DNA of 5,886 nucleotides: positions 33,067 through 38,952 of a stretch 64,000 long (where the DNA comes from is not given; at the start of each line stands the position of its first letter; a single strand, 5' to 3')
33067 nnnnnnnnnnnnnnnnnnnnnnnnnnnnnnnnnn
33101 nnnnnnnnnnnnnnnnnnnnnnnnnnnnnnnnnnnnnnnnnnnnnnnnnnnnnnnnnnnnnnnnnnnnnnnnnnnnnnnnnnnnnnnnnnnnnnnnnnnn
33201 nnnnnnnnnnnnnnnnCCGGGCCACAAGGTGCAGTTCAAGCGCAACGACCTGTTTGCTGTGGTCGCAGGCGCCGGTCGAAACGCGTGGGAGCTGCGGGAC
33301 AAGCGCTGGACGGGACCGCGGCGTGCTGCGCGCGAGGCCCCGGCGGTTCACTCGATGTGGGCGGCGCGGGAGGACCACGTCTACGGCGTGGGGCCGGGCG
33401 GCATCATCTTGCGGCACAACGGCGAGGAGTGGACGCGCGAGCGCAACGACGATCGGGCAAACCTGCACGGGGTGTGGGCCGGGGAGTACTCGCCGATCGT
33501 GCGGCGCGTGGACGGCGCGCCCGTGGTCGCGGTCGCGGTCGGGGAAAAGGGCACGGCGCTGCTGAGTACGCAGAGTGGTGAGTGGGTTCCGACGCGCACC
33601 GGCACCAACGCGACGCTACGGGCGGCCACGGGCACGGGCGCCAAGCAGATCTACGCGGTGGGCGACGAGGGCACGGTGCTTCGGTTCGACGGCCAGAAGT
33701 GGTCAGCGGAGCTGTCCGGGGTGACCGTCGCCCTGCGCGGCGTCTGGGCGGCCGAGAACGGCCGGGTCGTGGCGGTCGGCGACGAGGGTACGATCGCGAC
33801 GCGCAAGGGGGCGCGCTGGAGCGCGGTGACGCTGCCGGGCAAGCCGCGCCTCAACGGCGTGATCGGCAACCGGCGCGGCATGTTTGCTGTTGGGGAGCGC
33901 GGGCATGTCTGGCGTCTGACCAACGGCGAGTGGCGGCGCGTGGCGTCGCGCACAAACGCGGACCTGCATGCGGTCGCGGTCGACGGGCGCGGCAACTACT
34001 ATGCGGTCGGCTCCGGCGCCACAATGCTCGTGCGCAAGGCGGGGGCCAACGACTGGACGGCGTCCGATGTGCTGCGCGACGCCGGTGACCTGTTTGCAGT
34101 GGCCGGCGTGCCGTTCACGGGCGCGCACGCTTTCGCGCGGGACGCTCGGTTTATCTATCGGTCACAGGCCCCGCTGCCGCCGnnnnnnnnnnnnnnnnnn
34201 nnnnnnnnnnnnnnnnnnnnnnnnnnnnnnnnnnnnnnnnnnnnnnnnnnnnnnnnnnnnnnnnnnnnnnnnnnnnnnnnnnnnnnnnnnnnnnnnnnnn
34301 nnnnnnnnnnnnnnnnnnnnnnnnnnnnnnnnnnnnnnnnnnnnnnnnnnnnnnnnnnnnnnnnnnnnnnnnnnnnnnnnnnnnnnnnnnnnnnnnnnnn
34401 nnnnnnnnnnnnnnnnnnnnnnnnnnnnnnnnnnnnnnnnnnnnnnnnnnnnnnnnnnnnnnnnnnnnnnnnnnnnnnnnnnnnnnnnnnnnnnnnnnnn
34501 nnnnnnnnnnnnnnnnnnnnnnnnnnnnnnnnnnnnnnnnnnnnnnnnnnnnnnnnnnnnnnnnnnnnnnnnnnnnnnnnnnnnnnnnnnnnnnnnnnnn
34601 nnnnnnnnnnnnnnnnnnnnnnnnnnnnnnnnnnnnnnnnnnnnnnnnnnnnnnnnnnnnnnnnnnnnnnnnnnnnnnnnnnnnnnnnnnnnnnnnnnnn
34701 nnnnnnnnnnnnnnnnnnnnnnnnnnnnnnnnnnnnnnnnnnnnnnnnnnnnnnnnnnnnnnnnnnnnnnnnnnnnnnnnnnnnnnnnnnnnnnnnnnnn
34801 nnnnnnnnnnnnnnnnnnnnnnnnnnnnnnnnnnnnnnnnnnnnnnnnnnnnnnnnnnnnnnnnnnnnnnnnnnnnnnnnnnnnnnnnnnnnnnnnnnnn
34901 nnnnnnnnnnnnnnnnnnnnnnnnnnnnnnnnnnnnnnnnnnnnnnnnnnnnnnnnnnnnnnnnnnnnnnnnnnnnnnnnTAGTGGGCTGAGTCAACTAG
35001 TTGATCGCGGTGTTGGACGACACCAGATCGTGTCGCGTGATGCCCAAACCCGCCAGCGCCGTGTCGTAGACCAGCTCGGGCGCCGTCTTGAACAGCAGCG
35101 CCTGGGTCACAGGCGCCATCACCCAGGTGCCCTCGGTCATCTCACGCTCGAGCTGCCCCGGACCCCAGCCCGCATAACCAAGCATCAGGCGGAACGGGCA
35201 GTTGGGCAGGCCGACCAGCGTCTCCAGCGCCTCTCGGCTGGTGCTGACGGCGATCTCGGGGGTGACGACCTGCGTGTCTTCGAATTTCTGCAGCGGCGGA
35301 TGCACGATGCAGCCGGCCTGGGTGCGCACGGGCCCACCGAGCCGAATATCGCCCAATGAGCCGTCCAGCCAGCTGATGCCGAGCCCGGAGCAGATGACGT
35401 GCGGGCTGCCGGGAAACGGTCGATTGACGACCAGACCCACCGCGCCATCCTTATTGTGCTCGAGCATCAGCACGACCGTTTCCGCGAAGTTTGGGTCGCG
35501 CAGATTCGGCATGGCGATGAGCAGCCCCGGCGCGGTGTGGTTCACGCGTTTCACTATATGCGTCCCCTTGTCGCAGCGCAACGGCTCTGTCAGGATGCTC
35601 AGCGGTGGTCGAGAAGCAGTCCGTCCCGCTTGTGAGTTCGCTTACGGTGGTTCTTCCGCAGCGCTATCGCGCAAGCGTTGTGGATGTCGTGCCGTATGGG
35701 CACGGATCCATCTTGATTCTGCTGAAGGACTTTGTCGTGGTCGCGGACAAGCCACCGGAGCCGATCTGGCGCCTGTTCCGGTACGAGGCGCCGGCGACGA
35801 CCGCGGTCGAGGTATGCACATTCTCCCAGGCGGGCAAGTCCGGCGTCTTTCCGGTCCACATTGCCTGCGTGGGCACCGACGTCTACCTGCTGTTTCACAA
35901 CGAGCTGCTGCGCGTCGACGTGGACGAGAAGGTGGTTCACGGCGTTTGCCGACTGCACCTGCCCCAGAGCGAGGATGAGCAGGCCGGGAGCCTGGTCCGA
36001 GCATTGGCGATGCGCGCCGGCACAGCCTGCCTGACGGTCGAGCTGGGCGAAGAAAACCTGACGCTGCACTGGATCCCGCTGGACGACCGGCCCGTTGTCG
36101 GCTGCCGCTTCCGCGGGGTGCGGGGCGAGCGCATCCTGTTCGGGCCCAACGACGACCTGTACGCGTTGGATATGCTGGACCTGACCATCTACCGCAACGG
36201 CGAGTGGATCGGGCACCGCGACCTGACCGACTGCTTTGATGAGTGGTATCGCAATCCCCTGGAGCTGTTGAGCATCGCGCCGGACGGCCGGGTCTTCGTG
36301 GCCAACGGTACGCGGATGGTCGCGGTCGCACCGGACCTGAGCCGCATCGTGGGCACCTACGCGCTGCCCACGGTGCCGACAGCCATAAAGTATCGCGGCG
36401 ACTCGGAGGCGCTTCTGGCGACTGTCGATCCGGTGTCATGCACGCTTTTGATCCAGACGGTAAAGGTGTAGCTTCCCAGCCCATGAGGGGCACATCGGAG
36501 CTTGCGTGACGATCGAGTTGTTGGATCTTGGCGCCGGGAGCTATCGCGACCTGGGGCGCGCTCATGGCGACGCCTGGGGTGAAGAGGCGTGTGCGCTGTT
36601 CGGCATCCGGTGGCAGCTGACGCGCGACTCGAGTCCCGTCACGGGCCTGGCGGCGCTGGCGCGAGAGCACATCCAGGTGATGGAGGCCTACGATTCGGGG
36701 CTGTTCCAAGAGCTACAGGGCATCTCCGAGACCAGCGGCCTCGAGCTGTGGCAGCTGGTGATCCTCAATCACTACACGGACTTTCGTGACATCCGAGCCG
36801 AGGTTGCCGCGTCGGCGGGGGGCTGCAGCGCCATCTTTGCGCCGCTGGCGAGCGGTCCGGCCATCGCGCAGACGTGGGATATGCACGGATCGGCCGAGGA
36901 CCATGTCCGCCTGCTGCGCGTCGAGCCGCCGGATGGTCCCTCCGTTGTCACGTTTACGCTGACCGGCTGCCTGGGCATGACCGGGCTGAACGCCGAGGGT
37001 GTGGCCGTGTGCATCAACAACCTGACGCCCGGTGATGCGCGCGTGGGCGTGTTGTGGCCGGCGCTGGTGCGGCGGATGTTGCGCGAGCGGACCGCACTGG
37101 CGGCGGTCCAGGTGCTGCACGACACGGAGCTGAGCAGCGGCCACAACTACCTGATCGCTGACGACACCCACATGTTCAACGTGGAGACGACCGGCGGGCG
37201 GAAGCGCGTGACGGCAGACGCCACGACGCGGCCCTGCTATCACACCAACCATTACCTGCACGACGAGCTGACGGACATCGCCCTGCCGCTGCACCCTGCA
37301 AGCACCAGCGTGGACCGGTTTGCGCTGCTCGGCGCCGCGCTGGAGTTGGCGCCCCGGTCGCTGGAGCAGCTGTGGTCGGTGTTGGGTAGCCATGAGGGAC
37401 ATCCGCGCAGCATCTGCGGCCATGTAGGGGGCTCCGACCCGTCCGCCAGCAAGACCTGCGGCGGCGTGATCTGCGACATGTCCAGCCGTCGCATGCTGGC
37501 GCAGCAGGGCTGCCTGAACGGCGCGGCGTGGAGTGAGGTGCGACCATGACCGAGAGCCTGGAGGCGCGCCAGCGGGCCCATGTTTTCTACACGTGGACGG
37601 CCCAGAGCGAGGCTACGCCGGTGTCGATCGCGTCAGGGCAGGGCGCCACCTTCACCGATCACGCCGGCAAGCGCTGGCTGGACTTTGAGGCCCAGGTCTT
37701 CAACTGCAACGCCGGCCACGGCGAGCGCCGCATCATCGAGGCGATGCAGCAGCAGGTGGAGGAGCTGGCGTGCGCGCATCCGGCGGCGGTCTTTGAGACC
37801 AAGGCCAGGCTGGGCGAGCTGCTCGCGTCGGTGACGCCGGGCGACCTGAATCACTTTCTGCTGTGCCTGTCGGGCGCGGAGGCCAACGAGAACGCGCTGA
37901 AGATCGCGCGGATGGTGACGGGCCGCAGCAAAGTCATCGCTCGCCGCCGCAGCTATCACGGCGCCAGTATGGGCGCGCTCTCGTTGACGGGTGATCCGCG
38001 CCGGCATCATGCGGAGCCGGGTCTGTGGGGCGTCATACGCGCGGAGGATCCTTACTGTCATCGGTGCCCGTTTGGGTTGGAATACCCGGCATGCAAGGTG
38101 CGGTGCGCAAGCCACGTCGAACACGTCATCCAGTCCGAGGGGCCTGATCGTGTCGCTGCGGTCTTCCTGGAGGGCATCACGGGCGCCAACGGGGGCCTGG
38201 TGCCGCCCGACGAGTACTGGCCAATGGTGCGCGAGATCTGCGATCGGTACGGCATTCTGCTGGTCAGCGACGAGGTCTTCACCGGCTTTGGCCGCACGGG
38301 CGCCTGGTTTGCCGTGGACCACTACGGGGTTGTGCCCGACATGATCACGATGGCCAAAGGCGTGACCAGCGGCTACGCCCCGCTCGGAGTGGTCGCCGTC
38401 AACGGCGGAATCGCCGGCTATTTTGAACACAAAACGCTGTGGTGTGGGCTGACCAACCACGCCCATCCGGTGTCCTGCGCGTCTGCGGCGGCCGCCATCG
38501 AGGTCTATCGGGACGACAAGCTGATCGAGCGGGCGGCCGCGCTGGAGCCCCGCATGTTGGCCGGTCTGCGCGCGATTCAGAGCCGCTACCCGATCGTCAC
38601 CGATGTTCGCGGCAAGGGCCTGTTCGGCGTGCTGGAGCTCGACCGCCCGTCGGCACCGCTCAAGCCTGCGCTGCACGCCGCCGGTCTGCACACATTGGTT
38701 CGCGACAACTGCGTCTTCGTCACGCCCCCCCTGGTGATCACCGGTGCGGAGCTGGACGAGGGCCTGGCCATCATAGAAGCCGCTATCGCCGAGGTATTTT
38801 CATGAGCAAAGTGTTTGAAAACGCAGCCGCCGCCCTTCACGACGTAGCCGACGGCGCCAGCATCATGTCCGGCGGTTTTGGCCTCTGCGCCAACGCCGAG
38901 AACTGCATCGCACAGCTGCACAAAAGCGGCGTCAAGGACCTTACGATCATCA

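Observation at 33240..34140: Lnt with a ~300-aa repeat domain inserted inside the catalytic nitrilase domain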

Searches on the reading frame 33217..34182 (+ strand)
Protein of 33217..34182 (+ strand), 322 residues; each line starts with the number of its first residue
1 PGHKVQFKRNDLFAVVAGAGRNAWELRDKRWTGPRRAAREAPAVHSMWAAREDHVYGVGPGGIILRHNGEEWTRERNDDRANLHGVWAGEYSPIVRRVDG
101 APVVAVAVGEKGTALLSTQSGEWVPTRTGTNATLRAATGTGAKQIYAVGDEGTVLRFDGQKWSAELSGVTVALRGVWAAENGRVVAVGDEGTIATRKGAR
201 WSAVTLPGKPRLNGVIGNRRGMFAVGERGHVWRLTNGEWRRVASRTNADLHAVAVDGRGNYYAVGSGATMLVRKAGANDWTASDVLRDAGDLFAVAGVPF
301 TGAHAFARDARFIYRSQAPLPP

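Call 19: search_protein_representatives(protein=window:33217-34182:+)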
Query: 322 residues. Proteins with E-value up to 0.001 (for the whole library): 19580; up to 1e-10: 7427; up to 1e-30: 814. The best 150 are listed.
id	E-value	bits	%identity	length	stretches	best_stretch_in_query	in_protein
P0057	1.8e-149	513.7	32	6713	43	18-180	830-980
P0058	1.6e-105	369.3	32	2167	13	120-253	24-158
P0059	4.3e-105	367.9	32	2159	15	46-265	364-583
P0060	2.0e-102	359.1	32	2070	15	120-209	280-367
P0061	1.8e-97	342.8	32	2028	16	123-227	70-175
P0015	7.9e-94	330.9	52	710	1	1-321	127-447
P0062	4.0e-93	328.5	39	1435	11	128-237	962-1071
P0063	1.9e-92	326.3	32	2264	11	128-301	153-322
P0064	5.7e-91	321.4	34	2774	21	109-207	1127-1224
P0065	7.6e-91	321.0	39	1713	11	123-236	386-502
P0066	1.2e-90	320.5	31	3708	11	25-227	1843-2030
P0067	5.4e-89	315.0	32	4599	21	122-205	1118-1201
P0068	4.9e-86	305.3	33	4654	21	99-271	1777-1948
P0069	7.4e-84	298.1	37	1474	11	104-205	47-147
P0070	6.9e-83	294.9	34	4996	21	83-284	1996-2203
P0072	1.3e-78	280.8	40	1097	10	128-232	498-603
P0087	2.0e-61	224.4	37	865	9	118-204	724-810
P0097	1.2e-57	211.9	42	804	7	121-227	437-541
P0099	1.4e-57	211.7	37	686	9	105-204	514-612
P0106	1.8e-55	204.7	36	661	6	81-240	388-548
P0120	1.5e-52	195.2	37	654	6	116-203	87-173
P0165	2.7e-49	184.5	37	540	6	34-212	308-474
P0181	5.4e-48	180.2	38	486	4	30-203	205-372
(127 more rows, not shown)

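Call 21: search_protein_families(library=pfam, proteins=[P0062, P0069, P0072, P0087, P0097, P0099, P0106, P0120, P0165, P0181], max_evalue=0.001)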
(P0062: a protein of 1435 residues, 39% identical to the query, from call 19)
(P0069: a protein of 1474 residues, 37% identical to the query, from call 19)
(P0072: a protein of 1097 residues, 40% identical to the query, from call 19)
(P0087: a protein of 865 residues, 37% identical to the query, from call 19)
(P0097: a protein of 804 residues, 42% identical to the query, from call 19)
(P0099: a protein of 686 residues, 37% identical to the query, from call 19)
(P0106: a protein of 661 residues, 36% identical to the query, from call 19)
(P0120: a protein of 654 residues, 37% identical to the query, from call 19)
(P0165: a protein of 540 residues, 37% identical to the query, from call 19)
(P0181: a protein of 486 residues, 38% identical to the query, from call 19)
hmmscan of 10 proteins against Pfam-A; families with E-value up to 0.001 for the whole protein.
P0062 (1435 aa): 3 families
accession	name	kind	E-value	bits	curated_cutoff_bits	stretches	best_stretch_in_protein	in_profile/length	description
PF02368.24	Big_2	-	1e-08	35.4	22.8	1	340-412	2-69/79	Bacterial Ig-like domain (group 2)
PF02369.22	Big_1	-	5.6e-06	26.8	34.9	0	346-408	6-65/93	Bacterial Ig-like domain (group 1)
PF22359.2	Big-like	-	0.00059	20.5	27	0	377-411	2-35/48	Bacterial Ig-like domain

P0069 (1474 aa): 2 families
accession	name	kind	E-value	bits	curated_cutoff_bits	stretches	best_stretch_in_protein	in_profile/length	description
PF25788.1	Ig_Rha78A_N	-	2.4e-47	159.9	27.4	7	696-770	31-101/105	Rha78A-like, N-terminal immunoglobulin domain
PF09099.16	Qn_am_d_aIII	-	0.00049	20.8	22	1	580-655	7-79/82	Quinohemoprotein amine dehydrogenase, alpha subunit domain III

P0072 (1097 aa): 3 families
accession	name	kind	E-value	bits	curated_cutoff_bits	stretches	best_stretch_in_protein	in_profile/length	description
PF01957.25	NfeD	-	2.5e-10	40.8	29.1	0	403-425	17-38/57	NfeD-like C-terminal, partner-binding domain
PF11738.13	DUF3298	-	4e-08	34.5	24.1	0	233-269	43-79/84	Protein of unknown function (DUF3298)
PF12971.12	NAGLU_N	-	1.1e-05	25.6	28.3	0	471-509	26-64/82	Alpha-N-acetylglucosaminidase (NAGLU) N-terminal domain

P0087 (865 aa): 2 families
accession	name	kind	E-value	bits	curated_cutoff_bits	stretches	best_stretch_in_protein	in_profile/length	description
PF00041.27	fn3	-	1.3e-12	48.2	25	0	259-347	2-70/84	Fibronectin type III domain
PF16656.11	Pur_ac_phosph_N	-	1.7e-07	32.1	30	0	44-117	13-80/93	Purple acid Phosphatase, N-terminal domain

P0097 (804 aa): 1 family
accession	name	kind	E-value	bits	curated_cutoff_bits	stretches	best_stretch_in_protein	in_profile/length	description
PF02368.24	Big_2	-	9.3e-08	32.4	22.8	1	57-122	14-76/79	Bacterial Ig-like domain (group 2)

P0099 (686 aa): 2 families
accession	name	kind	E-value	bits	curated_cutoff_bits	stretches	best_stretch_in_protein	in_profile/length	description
PF02368.24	Big_2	-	0.00022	21.5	22.8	1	75-125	29-76/79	Bacterial Ig-like domain (group 2)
PF12768.13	Rax2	-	0.00096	19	28.8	0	194-226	132-168/254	Rax2 C-terminal beta propeller domain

P0106 (661 aa): 5 families
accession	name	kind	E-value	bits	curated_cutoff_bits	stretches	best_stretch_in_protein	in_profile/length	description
PF14870.12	PSII_BNR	-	6.2e-11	42.5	27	1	114-203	6-99/303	Photosynthesis system II assembly factor YCF48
PF02368.24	Big_2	-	1.3e-07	31.9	22.8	1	35-105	5-77/79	Bacterial Ig-like domain (group 2)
PF19193.6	Tectonin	-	3.3e-07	30.4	30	0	527-591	9-68/216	Tectonin domain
PF23366.1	Beta-prop_HVO_0234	-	1.3e-06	28.6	27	0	141-196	202-256/274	HVO_0234-like, beta propeller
PF22359.2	Big-like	-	0.00095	19.8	27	0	73-107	12-46/48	Bacterial Ig-like domain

P0120 (654 aa): 0 families

P0165 (540 aa): 0 families

P0181 (486 aa): 3 families
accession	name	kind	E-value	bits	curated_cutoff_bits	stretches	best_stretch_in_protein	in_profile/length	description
PF07691.17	PA14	-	2e-31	109.2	24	1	33-167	3-146/147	PA14 domain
PF10528.15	GLEYA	-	2e-05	25.3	26.2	1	75-152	1-87/91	GLEYA domain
PF19565.4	DUF6087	-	0.00036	21.2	27.1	0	399-413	44-58/99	Family of unknown function (DUF6087)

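Call 47: search_solved_structures(query=A3, max_evalue=1)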
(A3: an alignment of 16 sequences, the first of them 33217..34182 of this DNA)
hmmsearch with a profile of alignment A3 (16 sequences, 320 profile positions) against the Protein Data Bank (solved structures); distinct sequences matched with E-value up to 1: 27.
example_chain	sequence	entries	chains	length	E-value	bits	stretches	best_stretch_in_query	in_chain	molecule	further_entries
5ojp_A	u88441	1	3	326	2.4e-13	52.9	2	101-284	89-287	Ycf48-like protein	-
5ojr_A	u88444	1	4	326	2.9e-13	52.6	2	101-284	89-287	Ycf48-like protein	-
2xbg_A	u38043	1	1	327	5.7e-13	51.7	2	101-284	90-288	YCF48-LIKE PROTEIN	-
9ya3_H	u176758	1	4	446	1.1e-12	50.7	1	141-278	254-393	TLAP2 (thioredoxin-like associated protein), TGME49_232130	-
5oj5_A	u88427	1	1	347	1.5e-12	50.3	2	102-285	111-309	Ycf48-like protein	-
6tji_A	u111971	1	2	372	3.7e-12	49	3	99-280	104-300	Cake10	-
6tjh_A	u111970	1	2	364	8.4e-09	38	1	93-270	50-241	Cake9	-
5oj3_A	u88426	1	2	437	2.2e-08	36.6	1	155-279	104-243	Photosystem II stability/assembly factor HCF136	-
6tjg_A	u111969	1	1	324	2.2e-08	36.6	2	105-280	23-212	Cake8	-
8am5_S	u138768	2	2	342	9.6e-08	34.5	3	148-281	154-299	Photosystem II assembly lipoprotein Ycf48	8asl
6tjf_A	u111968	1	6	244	2.3e-05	26.7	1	105-280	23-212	Cake6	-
6tje_A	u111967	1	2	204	0.00043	22.5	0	198-279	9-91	Cake5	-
7dxn_A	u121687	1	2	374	0.0016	20.7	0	236-296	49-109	Membrane associated protein kinase with beta-propeller domain, pyrrolo-quinoline quinone b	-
7dco_T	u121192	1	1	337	0.0024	20.1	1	36-103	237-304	HLJ1_G0054350.mRNA.1.CDS.1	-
7evf_AA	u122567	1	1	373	0.003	19.7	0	236-296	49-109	PQQ_3 domain-containing protein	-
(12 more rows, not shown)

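Call 53: predict_structure(alignment_id=A3)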
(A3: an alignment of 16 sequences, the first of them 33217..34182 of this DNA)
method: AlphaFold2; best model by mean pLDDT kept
length: 322 residues; sequences in the alignment: 16
mean_pLDDT: 89.7   pTM: 0.89
mean pLDDT of the five models: 89.7, 89.6, 89.4, 89.0, 88.9
residues with pLDDT >= 90: 233; 70-90: 60; 50-70: 13; < 50: 16
segments of 3 or more residues with pLDDT < 50: 1-3, 307-316, 320-322
pLDDT, mean of each block of 10 residues (from residue 1): 68 93 91 80 92 94 93 93 96 72 94 93 95 97 96 97 97 96 95 95 97 95 97 96 96 96 96 94 88 96 58 46 40
secondary structure, 60 per line:
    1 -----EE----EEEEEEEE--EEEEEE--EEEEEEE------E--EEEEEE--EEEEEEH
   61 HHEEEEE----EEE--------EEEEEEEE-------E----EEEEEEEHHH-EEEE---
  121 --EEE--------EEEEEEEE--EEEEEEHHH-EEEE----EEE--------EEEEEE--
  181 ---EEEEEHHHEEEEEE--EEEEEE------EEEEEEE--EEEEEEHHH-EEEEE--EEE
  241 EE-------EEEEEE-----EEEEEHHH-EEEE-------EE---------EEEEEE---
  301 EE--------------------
elements in order: E12-19 E22-27 E30-36 E46-51 E54-59 E63-67 E72-74 E83-90 E103-109 E114-117 E123-125 E134-141 E144-149 E154-157 E162-164 E173-178 E184-188 E192-197 E200-205 E212-218 E221-226 E231-235 E238-242 E250-255 E261-265 E270-273 E292-297

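Call 55: fold_search(model_id=the predicted structure, library=pdb)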
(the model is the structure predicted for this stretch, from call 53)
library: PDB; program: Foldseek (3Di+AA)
matches with E <= 10: 1830; with E <= 0.001: 1141
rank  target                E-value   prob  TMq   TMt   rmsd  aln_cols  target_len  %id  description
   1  7bid                  1.6e-10  1.00  0.73  0.82   3.0       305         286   13  Crystal structure of v31WRAP-T, a 7-bladed designer protein (released 2021-09-22)
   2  8am5_S                1.7e-10  1.00  0.58  0.61   4.1       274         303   16  RCII/PSI complex, class 3 (released 2023-08-16)
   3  5ojr_B                5.0e-10  1.00  0.58  0.59   8.0       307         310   13  YCF48 bound to D1 peptide (released 2018-08-08)
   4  5oj5_A                7.6e-10  1.00  0.61  0.63   7.8       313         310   13  YCF48 bound to D1 peptide (released 2018-08-08)
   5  5ojr_C                9.7e-10  1.00  0.58  0.62   5.1       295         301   13  YCF48 bound to D1 peptide (released 2018-08-08)
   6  5ojr_D                1.2e-09  1.00  0.58  0.61   6.3       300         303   13  YCF48 bound to D1 peptide (released 2018-08-08)
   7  5ojr_A                2.9e-09  1.00  0.59  0.61   7.9       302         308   13  YCF48 bound to D1 peptide (released 2018-08-08)
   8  5ojp_A                3.5e-09  1.00  0.61  0.63   7.2       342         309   12  YCF48 bound to D1 peptide (released 2018-08-08)
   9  2xbg                  4.1e-09  1.00  0.57  0.59   8.1       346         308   13  Crystal Structure of YCF48 from Thermosynechococcus elongatus (released 2011-04-13)
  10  8j07_i9               9.6e-09  1.00  0.62  0.17   5.6       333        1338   11  96nm repeat of human respiratory doublet microtubule and associated axonemal complexes (released 2023-07-26)
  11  5ojp_B                1.5e-08  1.00  0.61  0.64   6.1       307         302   13  YCF48 bound to D1 peptide (released 2018-08-08)
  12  5ojp_C                1.6e-08  1.00  0.57  0.61   6.2       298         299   13  YCF48 bound to D1 peptide (released 2018-08-08)
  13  8ir1_N                1.7e-08  1.00  0.61  0.44   7.3       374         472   11  human nuclear pre-60S ribosomal particle - State A (released 2023-08-09)
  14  2ymu_A                2.4e-08  1.00  0.65  0.38   9.0       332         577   13  Structure of a highly repetitive propeller structure (released 2012-10-17)
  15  5oj3_B                3.0e-08  1.00  0.56  0.56   4.2       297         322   16  YCF48 from Cyanidioschyzon merolae (released 2018-08-08)
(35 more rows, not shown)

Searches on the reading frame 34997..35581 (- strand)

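Call 16: search_protein_families(library=pfam, proteins=[window:34997-35581:-], max_evalue=0.001)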
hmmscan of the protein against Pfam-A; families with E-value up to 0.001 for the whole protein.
window:34997-35581:- (194 aa): 1 family
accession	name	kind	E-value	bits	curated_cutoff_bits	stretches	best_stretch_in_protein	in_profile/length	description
PF02622.21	DUF179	-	2.7e-37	128.6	27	1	25-180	1-157/157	AlgH-like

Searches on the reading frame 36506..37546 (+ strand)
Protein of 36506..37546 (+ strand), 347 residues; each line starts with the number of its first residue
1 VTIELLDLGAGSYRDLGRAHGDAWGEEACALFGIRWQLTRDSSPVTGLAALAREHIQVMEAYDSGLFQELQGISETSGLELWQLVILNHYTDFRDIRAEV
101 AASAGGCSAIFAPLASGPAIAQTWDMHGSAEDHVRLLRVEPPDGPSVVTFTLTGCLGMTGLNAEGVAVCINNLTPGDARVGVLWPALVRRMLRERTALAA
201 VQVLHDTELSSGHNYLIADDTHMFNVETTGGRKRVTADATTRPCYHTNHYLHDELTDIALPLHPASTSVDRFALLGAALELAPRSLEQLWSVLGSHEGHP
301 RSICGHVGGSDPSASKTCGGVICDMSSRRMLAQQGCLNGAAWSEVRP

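Call 16: search_protein_families(library=pfam, proteins=[window:36506-37546:+], max_evalue=0.001)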
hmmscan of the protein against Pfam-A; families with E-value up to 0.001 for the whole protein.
window:36506-37546:+ (347 aa): 1 family
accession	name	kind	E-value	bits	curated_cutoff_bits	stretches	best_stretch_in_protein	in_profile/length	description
PF03417.21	AAT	-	3.5e-15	56.7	23.2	1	117-274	6-163/225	Acyl-coenzyme A:6-aminopenicillanic acid acyl-transferase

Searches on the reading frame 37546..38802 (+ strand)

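Call 16: search_protein_families(library=pfam, proteins=[window:37546-38802:+], max_evalue=0.001)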
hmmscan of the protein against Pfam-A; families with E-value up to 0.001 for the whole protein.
window:37546-38802:+ (419 aa): 1 family
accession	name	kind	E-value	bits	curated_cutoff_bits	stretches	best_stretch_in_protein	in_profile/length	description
PF00202.27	Aminotran_3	-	1e-85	288.4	30.5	1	21-414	6-403/403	Aminotransferase class-III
